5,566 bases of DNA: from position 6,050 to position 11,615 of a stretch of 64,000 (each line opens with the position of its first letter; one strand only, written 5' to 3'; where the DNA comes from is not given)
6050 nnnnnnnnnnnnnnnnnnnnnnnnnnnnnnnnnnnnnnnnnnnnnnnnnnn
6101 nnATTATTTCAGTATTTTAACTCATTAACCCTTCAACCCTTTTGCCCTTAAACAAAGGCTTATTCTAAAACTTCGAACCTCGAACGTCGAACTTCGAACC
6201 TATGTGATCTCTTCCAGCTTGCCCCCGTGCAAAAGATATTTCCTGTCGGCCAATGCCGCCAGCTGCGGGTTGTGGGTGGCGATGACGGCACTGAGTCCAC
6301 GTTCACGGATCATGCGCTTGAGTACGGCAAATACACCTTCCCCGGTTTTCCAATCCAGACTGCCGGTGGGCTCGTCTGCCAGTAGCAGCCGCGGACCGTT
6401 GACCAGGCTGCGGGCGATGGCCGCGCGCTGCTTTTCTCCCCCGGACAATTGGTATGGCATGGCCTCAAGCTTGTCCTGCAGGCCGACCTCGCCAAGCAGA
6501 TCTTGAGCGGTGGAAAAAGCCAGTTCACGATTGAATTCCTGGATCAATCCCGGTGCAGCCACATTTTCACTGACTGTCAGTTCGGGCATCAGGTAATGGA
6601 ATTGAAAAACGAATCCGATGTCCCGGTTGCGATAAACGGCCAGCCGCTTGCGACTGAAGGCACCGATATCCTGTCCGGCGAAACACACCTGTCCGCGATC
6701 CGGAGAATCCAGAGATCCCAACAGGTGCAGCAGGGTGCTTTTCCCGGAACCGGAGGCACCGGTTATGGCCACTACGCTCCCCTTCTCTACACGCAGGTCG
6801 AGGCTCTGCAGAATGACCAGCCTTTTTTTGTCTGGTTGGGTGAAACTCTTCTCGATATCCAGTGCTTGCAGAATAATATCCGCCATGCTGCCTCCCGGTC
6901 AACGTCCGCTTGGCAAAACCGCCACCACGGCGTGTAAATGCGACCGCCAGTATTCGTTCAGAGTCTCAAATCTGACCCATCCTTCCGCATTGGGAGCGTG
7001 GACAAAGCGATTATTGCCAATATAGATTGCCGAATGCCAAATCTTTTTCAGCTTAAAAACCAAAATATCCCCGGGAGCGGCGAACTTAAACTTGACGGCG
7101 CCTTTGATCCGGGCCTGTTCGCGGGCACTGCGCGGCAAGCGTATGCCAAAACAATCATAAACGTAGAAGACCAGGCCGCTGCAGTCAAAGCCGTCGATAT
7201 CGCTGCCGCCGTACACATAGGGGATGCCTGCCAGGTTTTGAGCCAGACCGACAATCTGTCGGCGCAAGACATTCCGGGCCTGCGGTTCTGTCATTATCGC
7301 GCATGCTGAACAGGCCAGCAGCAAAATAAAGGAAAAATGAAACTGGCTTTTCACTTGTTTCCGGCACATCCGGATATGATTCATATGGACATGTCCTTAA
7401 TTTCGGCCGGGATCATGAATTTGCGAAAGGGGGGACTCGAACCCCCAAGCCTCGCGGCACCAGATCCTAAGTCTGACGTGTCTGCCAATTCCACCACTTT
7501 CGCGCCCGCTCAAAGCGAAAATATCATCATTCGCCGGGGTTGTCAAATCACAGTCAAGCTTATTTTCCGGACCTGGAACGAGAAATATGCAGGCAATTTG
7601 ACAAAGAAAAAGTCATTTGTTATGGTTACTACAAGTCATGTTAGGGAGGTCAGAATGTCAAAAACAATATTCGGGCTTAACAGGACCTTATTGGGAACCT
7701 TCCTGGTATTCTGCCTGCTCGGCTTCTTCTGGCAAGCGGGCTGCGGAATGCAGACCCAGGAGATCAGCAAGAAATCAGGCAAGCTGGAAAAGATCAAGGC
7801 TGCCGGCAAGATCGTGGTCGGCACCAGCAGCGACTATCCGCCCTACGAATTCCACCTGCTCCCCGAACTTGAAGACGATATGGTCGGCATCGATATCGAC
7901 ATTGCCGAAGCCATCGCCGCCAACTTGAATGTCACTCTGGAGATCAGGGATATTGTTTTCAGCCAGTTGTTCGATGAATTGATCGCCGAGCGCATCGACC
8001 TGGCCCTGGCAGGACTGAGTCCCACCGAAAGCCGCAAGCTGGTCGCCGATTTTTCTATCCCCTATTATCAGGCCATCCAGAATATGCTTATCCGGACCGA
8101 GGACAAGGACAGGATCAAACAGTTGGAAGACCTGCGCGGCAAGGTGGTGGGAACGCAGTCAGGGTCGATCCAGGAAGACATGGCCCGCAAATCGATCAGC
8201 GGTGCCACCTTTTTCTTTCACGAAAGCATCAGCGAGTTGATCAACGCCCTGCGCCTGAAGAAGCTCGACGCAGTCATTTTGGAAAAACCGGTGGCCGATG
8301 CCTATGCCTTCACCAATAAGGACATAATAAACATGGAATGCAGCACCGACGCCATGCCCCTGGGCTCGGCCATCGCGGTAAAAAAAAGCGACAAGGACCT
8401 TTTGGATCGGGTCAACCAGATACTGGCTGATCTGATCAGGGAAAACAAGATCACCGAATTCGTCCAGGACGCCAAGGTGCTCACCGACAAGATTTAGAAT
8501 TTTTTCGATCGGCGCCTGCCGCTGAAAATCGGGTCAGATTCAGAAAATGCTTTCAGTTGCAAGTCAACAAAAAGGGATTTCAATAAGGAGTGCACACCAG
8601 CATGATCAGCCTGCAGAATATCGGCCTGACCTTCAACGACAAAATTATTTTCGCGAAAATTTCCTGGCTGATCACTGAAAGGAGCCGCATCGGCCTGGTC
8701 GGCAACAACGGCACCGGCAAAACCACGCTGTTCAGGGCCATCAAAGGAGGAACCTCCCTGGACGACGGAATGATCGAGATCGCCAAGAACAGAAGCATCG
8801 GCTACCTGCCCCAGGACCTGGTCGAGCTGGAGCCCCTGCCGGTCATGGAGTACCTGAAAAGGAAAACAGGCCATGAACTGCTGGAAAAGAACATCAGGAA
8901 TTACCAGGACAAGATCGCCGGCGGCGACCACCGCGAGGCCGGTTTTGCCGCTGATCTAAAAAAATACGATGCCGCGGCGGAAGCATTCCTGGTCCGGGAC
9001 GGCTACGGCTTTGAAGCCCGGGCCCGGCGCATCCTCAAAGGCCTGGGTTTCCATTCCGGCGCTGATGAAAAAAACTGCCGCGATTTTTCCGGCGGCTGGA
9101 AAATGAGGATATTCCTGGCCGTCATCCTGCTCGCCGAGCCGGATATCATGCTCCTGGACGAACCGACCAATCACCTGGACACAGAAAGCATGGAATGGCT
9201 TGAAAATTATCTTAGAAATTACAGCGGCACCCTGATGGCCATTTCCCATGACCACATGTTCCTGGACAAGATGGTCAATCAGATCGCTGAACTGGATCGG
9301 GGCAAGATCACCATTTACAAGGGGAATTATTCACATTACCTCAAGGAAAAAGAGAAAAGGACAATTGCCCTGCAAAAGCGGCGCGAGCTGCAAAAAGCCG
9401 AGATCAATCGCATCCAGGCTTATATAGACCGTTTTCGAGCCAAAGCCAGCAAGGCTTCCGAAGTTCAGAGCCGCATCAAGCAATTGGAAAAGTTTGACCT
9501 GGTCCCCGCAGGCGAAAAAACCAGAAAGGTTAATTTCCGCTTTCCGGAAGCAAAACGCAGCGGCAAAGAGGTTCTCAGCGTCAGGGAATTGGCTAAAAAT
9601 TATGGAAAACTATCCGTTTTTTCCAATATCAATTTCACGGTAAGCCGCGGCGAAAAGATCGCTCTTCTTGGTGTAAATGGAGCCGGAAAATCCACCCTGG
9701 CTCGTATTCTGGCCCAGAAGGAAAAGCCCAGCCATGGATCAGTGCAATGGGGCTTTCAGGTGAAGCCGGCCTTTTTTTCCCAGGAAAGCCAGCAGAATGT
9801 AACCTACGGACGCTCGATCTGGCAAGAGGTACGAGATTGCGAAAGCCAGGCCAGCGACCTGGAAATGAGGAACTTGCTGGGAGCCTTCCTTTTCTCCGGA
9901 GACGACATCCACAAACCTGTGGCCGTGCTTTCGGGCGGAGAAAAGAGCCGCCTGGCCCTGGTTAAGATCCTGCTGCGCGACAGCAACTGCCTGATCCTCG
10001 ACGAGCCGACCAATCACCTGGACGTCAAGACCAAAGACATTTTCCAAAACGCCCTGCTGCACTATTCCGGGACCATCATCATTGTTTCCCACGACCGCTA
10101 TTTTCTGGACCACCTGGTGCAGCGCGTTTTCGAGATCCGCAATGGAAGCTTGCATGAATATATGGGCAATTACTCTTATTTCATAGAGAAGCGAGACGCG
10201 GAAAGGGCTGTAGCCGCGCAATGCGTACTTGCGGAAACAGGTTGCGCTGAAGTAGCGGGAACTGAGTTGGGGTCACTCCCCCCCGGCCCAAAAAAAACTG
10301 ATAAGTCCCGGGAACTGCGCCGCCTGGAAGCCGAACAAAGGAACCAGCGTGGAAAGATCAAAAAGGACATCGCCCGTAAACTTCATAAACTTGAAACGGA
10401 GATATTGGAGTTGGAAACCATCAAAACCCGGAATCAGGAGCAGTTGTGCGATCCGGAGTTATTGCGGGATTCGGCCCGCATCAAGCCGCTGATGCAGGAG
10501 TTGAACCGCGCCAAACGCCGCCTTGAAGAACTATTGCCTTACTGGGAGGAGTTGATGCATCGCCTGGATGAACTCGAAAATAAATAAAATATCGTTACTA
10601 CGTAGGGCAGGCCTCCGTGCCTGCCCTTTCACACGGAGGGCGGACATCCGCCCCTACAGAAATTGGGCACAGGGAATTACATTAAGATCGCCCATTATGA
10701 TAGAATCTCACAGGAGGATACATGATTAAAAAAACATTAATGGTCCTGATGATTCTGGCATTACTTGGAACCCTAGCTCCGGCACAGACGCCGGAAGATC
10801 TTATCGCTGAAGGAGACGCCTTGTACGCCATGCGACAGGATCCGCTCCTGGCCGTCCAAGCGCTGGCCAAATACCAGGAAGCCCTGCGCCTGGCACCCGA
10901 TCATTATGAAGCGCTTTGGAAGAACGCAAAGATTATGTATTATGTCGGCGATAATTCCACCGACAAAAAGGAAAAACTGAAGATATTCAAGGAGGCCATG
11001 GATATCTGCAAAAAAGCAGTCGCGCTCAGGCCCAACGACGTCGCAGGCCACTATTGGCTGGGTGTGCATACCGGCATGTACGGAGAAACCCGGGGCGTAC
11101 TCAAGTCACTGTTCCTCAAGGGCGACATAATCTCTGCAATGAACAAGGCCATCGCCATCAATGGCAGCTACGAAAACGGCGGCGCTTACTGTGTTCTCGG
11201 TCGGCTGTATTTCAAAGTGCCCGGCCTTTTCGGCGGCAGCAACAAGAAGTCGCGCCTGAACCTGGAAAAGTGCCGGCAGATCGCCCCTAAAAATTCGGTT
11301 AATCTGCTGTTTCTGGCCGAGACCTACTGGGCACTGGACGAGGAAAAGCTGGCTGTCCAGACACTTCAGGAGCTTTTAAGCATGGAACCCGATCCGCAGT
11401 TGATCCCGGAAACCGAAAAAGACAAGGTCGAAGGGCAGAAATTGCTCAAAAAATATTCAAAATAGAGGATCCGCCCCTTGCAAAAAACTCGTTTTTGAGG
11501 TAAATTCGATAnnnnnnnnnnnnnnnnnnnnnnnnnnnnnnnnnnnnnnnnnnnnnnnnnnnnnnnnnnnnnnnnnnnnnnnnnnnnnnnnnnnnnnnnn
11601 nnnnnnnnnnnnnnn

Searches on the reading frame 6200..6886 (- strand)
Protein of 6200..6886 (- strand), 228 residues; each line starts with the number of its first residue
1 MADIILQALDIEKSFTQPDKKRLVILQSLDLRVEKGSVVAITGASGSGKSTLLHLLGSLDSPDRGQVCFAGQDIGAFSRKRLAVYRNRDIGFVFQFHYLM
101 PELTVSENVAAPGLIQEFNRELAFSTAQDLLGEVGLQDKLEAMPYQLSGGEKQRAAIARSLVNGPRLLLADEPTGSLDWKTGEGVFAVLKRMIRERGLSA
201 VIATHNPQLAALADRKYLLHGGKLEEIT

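Call 31: search_protein_families(library=pfam, proteins=[window:6200-6886:-], max_evalue=1e-8)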
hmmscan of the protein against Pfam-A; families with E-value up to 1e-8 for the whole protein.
window:6200-6886:- (228 aa): 1 family
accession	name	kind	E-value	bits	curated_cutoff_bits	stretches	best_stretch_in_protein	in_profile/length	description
PF00005.33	ABC_tran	-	2.1e-32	113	25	1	26-174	1-136/137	ABC transporter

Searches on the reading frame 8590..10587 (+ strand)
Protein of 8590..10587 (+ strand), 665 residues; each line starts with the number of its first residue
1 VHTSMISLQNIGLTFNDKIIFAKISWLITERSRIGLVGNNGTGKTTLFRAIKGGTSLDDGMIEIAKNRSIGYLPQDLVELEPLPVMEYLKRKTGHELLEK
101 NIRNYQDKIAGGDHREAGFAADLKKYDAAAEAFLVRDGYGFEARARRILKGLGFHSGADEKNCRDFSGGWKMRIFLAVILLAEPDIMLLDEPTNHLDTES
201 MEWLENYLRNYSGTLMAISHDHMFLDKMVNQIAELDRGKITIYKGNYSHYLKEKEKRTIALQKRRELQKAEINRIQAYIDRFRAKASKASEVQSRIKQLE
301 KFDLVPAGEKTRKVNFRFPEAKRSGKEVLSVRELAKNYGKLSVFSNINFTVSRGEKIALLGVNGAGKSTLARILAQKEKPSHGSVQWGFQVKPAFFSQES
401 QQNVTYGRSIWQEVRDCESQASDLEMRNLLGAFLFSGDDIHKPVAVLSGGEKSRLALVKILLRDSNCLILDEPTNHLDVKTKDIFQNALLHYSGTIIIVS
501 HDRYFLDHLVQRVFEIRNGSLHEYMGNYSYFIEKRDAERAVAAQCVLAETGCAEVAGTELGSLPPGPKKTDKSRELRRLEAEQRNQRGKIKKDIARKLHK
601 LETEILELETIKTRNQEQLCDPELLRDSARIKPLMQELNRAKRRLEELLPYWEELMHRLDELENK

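Call 31: search_protein_families(library=pfam, proteins=[window:8590-10587:+], max_evalue=1e-8)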
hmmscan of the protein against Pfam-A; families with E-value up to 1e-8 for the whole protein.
window:8590-10587:+ (665 aa): 4 families
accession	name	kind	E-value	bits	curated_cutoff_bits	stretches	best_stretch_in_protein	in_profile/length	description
PF00005.33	ABC_tran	-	4.4e-46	157.3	25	2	345-475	2-137/137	ABC transporter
PF12848.13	ABC_tran_Xtn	-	5e-27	94.2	25.9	1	234-316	2-85/85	ABC transporter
PF13304.12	AAA_21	-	3.6e-11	44.1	27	0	443-507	234-304/304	AAA domain, putative AbiEii toxin, Type IV TA system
PF16326.10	ABC_tran_CTD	-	5.6e-10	39.7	32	1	595-655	7-67/69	ABC transporter C-terminal domain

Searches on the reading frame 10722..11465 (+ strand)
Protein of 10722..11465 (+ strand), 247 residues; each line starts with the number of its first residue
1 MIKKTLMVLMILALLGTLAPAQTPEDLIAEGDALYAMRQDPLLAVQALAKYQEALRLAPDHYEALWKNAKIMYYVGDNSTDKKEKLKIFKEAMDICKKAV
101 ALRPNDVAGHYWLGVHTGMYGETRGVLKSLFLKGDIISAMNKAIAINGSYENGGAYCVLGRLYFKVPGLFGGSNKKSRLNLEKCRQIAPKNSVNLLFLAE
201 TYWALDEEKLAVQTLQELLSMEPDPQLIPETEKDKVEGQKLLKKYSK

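Call 31: search_protein_families(library=pfam, proteins=[window:10722-11465:+], max_evalue=1e-8)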
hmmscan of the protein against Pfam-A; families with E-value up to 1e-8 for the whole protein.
window:10722-11465:+ (247 aa): 2 families
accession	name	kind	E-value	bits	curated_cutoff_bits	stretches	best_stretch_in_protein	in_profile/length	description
PF14559.12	TPR_19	-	7.3e-11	42.7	25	0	181-226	14-60/68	Tetratricopeptide repeat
PF16811.11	TAtT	-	6.7e-09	35.9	26.5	1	90-225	98-237/263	TRAP transporter T-component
